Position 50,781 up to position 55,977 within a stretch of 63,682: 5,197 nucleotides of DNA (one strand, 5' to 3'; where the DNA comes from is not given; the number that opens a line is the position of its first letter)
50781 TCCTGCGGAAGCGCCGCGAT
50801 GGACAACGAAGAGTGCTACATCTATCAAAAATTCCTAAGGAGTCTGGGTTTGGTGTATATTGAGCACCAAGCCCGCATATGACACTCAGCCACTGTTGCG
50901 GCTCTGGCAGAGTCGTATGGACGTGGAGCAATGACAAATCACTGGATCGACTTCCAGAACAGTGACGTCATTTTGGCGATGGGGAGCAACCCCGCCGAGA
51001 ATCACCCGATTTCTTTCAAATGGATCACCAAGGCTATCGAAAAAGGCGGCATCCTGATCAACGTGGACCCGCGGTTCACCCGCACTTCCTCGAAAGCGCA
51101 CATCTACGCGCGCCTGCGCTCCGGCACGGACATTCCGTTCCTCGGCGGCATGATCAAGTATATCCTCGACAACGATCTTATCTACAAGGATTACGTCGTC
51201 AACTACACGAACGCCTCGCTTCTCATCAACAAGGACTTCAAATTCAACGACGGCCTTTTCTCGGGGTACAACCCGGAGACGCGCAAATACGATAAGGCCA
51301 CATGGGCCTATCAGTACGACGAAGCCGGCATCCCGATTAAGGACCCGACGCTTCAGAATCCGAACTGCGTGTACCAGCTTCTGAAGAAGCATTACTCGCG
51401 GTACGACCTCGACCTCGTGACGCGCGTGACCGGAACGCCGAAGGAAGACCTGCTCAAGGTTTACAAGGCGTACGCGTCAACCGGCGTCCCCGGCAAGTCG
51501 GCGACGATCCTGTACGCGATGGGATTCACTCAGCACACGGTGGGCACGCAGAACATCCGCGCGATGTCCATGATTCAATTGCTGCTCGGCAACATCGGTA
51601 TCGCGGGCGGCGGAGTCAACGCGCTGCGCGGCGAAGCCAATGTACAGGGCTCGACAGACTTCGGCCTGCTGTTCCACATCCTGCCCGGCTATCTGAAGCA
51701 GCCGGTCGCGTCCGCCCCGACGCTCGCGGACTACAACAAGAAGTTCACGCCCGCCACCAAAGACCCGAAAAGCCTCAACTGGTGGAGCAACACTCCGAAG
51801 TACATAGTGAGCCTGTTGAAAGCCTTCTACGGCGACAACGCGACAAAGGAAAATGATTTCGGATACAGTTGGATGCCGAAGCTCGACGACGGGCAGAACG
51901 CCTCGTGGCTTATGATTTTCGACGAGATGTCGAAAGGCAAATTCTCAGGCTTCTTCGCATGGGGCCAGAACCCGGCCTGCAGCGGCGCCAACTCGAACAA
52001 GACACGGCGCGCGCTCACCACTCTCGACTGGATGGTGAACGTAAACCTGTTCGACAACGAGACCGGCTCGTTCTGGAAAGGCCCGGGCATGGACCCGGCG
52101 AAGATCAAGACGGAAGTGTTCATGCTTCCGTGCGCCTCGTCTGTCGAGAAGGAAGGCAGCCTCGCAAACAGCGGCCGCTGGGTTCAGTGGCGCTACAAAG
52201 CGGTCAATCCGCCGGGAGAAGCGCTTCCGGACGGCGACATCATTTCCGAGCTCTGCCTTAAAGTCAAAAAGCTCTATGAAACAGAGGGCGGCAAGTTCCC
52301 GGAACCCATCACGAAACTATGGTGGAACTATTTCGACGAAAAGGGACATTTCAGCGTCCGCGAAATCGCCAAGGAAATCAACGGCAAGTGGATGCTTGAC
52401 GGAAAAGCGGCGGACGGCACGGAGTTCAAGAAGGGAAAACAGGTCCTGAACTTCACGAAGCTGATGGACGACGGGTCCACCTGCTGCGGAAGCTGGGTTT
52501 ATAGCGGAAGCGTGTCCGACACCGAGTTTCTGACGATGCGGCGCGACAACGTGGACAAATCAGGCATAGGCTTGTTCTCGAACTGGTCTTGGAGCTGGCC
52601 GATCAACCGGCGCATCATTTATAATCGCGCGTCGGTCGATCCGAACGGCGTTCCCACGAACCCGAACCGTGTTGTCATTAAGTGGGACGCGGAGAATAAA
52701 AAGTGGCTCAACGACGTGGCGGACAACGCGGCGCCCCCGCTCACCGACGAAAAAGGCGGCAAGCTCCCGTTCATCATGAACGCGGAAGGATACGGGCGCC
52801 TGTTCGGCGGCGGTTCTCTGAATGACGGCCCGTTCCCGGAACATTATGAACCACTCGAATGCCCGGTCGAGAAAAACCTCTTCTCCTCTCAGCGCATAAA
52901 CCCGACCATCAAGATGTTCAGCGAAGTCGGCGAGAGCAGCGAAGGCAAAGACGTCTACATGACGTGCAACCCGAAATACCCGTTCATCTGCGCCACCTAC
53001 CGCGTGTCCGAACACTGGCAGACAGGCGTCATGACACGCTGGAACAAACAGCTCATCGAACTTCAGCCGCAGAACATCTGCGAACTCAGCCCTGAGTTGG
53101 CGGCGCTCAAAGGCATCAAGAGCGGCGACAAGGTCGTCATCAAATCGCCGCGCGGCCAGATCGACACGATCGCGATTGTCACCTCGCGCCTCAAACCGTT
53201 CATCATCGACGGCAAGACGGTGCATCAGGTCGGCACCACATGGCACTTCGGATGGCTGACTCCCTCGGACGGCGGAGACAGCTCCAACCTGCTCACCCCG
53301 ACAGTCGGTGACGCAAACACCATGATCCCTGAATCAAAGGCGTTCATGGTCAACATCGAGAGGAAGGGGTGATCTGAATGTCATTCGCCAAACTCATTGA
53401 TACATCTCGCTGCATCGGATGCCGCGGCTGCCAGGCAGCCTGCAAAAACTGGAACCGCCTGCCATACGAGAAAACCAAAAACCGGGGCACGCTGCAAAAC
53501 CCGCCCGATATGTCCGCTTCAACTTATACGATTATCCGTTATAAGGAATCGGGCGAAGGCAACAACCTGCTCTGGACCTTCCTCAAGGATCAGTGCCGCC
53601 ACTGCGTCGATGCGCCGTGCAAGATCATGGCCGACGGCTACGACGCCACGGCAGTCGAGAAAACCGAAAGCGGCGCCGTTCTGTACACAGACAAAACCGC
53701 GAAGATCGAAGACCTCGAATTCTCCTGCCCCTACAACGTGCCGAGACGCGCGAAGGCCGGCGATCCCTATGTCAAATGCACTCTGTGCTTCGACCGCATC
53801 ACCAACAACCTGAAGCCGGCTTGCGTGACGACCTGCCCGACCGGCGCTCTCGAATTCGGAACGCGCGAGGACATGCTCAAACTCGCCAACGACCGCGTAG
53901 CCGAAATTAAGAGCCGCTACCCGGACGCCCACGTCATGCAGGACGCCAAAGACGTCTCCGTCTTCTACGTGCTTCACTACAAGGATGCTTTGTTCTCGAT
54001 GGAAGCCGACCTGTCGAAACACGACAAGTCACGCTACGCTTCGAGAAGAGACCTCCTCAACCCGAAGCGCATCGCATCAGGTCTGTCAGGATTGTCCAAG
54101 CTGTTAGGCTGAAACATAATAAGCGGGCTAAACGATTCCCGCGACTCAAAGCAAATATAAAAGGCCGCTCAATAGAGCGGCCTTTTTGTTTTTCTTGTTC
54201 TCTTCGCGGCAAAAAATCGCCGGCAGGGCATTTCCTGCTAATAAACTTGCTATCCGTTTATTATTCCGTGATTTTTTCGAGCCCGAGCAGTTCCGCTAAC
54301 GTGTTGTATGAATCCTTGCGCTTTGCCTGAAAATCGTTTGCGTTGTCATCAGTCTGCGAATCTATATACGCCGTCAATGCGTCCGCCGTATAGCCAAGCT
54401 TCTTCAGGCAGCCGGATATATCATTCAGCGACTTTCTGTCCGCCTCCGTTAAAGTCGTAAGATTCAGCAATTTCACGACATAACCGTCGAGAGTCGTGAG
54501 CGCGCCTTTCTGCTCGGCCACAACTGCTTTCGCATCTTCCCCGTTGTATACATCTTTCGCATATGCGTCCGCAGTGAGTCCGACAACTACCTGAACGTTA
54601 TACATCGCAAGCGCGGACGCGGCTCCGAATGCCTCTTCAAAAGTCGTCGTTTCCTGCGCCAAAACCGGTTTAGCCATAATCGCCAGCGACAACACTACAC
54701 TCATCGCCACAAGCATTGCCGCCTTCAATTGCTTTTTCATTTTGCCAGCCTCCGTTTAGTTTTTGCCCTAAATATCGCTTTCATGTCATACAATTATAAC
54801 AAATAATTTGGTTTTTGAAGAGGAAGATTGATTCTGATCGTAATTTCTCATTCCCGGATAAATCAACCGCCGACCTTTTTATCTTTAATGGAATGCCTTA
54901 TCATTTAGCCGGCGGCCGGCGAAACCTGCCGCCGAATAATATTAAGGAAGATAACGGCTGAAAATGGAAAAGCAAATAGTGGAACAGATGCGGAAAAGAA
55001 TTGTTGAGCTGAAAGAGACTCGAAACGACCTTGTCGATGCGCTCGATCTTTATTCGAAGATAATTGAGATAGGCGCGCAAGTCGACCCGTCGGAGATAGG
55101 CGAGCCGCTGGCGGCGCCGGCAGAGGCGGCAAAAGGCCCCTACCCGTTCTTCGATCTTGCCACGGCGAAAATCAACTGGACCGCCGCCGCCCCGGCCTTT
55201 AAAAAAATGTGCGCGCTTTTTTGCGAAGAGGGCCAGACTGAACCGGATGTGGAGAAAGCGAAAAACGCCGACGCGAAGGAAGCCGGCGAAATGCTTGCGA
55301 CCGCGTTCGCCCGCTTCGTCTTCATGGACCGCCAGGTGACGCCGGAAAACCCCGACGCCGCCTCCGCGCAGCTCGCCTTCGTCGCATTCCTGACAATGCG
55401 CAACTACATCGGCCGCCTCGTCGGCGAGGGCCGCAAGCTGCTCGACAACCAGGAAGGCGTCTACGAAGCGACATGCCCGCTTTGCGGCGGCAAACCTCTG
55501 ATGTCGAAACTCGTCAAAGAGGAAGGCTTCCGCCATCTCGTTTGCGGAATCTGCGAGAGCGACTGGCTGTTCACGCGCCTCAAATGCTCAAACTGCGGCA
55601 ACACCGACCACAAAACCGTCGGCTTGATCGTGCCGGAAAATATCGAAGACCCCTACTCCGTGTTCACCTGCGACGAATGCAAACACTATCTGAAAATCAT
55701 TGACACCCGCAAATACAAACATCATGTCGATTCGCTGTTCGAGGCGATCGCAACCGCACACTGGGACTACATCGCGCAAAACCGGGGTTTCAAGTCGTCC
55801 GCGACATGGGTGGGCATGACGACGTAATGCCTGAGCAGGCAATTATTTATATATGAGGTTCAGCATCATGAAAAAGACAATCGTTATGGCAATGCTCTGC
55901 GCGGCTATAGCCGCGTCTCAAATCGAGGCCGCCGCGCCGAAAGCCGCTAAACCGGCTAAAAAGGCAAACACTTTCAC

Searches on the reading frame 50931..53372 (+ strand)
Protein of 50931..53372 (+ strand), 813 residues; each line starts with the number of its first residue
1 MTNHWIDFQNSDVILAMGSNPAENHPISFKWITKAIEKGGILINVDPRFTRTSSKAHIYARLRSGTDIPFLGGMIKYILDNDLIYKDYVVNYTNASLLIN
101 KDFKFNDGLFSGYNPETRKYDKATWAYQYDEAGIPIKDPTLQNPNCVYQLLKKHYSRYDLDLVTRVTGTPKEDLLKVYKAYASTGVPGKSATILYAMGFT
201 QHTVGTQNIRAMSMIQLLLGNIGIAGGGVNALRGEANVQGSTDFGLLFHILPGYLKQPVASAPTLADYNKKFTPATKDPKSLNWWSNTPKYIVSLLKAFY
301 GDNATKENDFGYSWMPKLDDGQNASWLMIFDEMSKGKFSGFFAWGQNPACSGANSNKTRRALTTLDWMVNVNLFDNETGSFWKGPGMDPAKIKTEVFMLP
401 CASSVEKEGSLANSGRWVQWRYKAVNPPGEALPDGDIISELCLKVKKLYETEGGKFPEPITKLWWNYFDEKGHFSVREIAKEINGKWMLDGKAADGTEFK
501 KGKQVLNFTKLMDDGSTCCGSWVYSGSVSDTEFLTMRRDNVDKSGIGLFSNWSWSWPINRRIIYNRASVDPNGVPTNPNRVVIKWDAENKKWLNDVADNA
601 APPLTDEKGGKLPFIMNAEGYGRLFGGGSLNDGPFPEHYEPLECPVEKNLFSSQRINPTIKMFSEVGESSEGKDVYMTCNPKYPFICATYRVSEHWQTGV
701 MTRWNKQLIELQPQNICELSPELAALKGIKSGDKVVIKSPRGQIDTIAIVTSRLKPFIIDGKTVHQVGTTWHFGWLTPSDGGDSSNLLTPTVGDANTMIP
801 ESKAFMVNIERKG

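Call 62: search_protein_families(library=pfam, proteins=[window:50931-53372:+], max_evalue=0.00001)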
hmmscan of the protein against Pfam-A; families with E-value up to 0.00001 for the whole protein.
window:50931-53372:+ (813 aa): 2 families
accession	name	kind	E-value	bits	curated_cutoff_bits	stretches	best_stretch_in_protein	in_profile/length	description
PF00384.28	Molybdopterin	-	8.5e-25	88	24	1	2-442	99-351/353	Molybdopterin oxidoreductase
PF01568.27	Molydop_binding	-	1.7e-14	54.2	26.8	1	686-804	2-108/110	Molydopterin dinucleotide binding domain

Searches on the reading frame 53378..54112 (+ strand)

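Call 62: search_protein_families(library=pfam, proteins=[window:53378-54112:+], max_evalue=0.00001)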
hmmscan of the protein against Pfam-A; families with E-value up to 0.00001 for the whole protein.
window:53378-54112:+ (244 aa): 1 family
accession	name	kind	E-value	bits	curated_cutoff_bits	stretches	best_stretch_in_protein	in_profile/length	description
PF13247.11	Fer4_11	-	3.1e-27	95.1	26.2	1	66-163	3-100/100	4Fe-4S dicluster domain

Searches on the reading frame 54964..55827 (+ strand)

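Call 62: search_protein_families(library=pfam, proteins=[window:54964-55827:+], max_evalue=0.00001)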
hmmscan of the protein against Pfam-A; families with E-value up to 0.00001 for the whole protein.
window:54964-55827:+ (287 aa): 2 families
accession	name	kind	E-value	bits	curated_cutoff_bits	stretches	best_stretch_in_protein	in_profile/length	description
PF24859.1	FdhE_central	-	4.4e-10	39.9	27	1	170-205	1-39/39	FdhE, central domain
PF24860.1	FdhE_C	-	1.4e-06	28.9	27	1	206-280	1-77/82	FdhE, C-terminal domain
